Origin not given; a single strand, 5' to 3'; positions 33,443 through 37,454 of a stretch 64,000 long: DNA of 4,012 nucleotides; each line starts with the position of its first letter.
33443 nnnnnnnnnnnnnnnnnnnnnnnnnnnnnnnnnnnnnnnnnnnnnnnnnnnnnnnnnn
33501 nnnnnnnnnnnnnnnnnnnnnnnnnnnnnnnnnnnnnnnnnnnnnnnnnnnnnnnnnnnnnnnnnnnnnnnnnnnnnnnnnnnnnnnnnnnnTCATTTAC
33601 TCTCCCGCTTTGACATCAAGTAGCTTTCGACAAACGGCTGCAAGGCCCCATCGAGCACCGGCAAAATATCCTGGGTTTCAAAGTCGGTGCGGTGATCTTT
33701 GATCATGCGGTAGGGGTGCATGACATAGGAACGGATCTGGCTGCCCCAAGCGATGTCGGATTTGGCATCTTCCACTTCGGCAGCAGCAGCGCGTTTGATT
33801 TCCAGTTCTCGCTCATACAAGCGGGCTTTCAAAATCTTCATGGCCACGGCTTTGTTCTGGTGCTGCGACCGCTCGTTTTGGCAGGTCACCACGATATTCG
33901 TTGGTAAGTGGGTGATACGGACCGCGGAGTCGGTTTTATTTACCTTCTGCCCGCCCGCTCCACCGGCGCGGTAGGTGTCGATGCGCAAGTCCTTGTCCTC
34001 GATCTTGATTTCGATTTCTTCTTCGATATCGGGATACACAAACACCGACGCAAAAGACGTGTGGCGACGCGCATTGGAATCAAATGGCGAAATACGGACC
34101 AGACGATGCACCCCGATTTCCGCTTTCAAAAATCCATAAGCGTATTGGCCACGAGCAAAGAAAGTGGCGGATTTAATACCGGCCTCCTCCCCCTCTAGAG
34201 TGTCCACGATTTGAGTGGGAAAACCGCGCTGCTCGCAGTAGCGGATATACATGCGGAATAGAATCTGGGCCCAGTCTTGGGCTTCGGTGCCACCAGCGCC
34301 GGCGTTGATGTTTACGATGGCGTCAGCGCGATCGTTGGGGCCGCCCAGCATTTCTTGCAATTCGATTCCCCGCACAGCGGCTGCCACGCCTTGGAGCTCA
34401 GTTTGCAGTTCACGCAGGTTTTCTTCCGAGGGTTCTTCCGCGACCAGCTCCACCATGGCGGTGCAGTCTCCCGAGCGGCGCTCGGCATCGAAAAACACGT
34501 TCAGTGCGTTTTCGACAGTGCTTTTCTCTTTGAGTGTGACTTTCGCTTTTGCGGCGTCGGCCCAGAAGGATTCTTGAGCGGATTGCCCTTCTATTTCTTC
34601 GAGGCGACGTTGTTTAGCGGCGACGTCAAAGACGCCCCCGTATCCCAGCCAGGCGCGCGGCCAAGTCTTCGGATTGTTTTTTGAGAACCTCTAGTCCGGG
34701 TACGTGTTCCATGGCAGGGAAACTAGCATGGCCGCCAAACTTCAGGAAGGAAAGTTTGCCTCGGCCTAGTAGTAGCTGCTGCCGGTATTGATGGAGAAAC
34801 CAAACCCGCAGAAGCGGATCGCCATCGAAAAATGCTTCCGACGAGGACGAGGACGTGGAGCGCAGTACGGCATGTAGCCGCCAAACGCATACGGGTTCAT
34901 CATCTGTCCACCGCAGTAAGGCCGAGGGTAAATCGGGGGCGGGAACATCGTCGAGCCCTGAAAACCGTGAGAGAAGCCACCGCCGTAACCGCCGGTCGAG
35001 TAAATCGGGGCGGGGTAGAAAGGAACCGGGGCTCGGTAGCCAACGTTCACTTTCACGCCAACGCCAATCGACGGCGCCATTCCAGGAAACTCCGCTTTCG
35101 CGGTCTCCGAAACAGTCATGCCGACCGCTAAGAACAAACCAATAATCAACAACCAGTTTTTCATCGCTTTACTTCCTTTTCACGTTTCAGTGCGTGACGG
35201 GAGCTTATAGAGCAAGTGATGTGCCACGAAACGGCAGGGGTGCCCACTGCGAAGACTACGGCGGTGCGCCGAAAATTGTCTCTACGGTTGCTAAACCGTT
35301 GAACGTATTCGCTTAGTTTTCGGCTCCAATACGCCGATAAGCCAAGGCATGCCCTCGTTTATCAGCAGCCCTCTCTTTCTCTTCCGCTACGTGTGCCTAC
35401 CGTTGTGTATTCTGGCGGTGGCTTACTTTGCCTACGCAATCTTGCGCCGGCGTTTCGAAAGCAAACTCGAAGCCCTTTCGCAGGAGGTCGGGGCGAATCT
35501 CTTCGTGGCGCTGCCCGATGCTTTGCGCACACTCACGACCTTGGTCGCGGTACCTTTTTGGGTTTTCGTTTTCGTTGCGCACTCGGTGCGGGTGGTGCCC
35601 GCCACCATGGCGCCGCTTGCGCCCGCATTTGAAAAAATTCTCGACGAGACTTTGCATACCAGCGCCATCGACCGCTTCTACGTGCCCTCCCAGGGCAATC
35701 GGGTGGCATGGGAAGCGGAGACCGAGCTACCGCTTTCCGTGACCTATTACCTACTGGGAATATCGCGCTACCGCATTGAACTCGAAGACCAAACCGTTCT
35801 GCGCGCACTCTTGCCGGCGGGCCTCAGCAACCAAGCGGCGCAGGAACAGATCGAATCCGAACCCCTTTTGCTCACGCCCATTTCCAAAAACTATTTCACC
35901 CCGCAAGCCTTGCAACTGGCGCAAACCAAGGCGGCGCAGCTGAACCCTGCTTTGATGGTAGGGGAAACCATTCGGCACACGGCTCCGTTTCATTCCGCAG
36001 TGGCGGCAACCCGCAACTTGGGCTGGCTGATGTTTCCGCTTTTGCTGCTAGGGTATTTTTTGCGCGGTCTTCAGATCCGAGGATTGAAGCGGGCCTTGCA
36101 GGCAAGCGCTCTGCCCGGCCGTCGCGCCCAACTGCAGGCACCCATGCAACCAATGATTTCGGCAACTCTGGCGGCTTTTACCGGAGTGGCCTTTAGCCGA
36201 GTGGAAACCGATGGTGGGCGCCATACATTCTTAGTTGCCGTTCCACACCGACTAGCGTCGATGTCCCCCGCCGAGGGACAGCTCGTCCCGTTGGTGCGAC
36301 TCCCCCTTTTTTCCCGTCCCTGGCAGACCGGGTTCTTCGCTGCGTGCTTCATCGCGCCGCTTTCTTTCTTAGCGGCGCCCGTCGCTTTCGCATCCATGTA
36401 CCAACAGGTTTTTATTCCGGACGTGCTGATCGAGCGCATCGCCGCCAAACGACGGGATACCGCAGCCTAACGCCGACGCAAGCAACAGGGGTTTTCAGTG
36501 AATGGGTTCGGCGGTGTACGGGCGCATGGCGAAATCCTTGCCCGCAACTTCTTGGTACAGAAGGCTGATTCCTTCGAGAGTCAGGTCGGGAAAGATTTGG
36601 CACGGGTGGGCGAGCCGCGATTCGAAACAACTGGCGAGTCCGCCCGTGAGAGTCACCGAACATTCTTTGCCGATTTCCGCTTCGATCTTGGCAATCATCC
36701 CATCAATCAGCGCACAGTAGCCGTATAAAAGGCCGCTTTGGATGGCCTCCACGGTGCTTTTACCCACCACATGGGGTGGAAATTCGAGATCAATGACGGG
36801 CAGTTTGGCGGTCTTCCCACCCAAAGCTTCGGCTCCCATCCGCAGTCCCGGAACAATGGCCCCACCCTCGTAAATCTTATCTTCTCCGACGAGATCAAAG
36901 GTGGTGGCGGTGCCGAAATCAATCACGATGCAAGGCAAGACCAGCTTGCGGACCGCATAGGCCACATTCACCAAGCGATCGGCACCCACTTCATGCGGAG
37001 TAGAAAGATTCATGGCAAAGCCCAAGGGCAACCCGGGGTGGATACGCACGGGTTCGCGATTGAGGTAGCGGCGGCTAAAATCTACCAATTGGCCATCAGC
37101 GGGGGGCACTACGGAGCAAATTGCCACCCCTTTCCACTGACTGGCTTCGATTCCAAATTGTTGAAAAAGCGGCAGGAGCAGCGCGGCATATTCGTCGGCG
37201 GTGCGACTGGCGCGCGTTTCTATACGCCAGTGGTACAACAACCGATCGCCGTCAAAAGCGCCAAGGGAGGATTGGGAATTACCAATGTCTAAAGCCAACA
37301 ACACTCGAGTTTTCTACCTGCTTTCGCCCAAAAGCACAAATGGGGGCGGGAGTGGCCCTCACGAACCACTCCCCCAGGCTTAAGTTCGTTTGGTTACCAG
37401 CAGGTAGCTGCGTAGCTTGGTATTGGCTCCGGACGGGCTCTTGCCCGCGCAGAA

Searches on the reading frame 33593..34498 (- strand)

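Call 3: search_protein_families(library=pfam, proteins=[window:33593-34498:-], max_evalue=1)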
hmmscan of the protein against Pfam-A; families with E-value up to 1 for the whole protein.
window:33593-34498:- (301 aa): 4 families
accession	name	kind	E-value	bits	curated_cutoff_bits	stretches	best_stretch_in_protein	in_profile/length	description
PF03462.23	PCRF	-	4.4e-46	157.6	24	1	9-152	48-194/194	PCRF domain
PF00472.26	RF-1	-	3e-44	150.1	35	1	160-270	1-116/116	RF-1 domain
PF02815.25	MIR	-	0.064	13.6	25.6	1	150-216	102-163/185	MIR domain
PF12452.13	DUF3685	-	0.079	13.1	25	1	184-270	27-110/192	Protein of unknown function (DUF3685)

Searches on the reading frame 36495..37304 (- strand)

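Call 78: search_protein_families(library=pfam, proteins=[window:36495-37304:-], max_evalue=0.001)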
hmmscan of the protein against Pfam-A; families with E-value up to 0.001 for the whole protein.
window:36495-37304:- (269 aa): 1 family
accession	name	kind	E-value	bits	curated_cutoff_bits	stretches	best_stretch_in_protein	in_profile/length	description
PF03309.20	Pan_kinase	-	1.1e-64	218.5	24.7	1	2-205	1-204/205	Type III pantothenate kinase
